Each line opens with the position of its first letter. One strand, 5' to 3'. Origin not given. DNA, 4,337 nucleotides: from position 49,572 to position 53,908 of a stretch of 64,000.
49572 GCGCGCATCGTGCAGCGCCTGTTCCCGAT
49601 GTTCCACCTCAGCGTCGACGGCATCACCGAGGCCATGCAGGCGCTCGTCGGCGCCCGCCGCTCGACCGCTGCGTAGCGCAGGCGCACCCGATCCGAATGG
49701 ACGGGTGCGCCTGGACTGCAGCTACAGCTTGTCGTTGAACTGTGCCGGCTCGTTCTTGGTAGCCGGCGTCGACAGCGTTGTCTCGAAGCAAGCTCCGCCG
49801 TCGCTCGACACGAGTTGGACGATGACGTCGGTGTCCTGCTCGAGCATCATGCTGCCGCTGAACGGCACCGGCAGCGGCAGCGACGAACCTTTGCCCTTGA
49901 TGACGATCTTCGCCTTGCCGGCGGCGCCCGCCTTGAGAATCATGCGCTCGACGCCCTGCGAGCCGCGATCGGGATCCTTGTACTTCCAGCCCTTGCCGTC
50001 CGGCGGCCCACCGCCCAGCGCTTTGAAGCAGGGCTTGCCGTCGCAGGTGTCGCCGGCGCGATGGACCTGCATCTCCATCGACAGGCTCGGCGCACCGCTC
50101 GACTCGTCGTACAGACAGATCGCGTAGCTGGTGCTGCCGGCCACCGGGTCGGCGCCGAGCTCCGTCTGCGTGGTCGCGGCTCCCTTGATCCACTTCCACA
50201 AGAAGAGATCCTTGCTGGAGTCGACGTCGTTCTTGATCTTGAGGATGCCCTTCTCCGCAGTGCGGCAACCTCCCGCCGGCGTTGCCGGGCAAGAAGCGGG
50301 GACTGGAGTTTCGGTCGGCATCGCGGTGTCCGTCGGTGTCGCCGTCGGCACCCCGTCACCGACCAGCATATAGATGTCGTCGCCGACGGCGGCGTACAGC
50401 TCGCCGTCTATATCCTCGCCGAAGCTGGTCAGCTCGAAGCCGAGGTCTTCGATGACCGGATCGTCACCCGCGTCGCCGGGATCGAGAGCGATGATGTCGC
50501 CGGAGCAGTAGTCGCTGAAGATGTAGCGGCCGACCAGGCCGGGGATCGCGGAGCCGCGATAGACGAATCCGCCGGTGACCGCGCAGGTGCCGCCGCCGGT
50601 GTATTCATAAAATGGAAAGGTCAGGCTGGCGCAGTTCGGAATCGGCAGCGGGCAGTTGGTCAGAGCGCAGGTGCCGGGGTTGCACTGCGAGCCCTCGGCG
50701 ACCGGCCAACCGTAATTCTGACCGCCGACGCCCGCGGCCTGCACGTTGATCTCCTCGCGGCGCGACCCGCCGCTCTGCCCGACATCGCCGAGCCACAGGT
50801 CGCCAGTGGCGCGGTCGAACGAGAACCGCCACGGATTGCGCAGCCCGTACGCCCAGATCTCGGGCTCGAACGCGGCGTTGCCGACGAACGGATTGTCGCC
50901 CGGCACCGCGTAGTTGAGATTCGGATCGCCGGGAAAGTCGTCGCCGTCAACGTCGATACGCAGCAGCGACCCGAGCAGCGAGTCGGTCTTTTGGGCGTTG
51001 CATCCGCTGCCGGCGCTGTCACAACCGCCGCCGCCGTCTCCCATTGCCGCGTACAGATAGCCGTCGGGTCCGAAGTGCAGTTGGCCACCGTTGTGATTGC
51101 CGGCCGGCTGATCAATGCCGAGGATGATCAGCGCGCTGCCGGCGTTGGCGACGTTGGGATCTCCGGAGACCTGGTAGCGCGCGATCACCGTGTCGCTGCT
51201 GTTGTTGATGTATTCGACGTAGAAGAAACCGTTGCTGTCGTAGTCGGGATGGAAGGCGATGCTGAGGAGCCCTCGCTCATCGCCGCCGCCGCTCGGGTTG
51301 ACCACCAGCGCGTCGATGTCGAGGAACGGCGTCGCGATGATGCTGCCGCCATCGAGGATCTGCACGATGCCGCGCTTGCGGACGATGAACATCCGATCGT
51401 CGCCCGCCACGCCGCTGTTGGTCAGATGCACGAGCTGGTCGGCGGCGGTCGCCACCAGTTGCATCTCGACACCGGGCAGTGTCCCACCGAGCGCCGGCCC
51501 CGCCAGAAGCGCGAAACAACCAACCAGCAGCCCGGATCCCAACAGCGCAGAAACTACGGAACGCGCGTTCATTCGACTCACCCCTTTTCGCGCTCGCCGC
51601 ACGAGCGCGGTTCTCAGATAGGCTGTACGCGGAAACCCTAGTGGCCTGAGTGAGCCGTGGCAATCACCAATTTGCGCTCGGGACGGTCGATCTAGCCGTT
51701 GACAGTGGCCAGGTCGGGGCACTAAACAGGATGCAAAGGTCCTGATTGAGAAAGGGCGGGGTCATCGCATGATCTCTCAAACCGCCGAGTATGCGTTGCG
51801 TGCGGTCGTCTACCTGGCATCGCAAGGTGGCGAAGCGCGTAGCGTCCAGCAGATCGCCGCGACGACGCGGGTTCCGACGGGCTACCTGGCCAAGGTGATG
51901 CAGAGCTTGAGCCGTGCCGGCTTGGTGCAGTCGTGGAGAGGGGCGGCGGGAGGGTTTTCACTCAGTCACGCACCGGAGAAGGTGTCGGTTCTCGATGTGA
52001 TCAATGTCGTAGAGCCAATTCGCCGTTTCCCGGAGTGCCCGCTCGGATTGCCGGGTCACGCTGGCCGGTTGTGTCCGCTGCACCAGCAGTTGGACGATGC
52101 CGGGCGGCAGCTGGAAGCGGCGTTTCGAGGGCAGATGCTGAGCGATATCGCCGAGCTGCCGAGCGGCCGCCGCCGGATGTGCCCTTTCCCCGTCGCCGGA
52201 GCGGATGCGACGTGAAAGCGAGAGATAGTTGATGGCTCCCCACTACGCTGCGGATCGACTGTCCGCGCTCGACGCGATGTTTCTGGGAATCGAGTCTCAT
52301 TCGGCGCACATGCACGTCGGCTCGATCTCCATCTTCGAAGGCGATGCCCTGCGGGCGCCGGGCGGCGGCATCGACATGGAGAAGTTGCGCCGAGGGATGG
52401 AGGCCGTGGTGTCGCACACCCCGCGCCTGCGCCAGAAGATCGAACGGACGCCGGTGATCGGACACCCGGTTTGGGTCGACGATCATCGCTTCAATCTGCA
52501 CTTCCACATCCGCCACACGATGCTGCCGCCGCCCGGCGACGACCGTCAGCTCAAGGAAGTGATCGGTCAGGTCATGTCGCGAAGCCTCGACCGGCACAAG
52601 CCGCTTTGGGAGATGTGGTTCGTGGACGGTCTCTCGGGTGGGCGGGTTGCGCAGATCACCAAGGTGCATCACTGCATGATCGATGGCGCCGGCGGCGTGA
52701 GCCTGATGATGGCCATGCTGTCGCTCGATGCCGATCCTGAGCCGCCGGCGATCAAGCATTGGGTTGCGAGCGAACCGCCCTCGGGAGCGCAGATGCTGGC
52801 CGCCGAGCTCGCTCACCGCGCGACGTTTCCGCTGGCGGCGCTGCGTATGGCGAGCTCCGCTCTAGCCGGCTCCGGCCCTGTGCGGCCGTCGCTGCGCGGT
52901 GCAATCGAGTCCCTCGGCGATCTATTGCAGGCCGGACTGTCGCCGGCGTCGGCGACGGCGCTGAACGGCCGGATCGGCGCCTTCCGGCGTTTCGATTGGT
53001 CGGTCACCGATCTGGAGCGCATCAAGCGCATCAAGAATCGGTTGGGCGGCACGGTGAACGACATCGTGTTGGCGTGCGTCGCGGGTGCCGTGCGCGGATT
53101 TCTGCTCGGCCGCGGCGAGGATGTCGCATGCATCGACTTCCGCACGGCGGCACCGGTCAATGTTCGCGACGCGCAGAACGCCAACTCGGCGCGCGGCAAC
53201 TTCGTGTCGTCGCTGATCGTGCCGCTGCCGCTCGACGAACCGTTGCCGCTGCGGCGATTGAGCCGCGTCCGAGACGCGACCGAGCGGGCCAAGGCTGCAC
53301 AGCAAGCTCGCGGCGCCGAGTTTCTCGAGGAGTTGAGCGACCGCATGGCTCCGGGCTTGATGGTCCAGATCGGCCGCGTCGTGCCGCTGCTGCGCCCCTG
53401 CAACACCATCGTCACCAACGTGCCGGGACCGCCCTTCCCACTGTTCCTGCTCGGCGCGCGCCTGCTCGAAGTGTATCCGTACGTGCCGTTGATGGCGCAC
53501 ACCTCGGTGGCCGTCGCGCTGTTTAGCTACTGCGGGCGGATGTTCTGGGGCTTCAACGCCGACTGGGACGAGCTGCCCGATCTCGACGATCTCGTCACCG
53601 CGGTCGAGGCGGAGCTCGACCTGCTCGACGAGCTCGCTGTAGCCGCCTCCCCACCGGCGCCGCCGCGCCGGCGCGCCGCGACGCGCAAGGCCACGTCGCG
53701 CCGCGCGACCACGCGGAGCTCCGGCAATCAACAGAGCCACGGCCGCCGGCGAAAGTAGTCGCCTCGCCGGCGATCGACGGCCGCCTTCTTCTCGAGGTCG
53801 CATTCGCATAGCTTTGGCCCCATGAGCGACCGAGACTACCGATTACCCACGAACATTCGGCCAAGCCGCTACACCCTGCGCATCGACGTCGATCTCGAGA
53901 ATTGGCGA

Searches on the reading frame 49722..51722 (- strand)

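Call 64: search_protein_families(library=pfam, proteins=[window:49722-51722:-], max_evalue=0.001)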
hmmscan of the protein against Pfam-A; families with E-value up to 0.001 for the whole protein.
window:49722-51722:- (666 aa): 1 family
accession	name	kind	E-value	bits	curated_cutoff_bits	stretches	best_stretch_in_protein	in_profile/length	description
PF07995.17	GSDH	-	2.2e-38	132.8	25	1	106-415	10-288/332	Glucose / Sorbosone dehydrogenase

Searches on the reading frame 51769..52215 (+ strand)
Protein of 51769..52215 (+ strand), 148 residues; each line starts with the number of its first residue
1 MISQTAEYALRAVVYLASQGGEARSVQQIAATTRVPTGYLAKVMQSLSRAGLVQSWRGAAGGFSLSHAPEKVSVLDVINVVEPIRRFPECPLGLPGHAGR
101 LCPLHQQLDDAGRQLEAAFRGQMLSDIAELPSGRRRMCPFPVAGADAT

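Call 64: search_protein_families(library=pfam, proteins=[window:51769-52215:+], max_evalue=0.001)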
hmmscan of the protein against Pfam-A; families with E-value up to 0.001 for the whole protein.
window:51769-52215:+ (148 aa): 2 families
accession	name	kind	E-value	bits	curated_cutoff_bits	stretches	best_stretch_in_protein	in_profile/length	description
PF02082.26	Rrf2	-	3.9e-28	98.7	30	1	2-129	1-131/132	Iron-dependent Transcriptional regulator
PF03444.21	HrcA_DNA-bdg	-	0.00096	19.2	21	0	3-64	3-64/79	Winged helix-turn-helix transcription repressor, HrcA DNA-binding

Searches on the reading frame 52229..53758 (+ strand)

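Call 64: search_protein_families(library=pfam, proteins=[window:52229-53758:+], max_evalue=0.001)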
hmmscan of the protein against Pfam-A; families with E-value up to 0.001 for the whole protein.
window:52229-53758:+ (509 aa): 2 families
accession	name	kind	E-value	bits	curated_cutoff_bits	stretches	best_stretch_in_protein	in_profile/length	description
PF03007.21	WS_DGAT_cat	-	4e-64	217.4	23.6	1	11-280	1-263/263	Wax ester synthase/diacylglycerol acyltransferase catalytic domain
PF06974.18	WS_DGAT_C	-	5.1e-26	91.9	20.7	1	323-466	2-144/145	WS/DGAT C-terminal domain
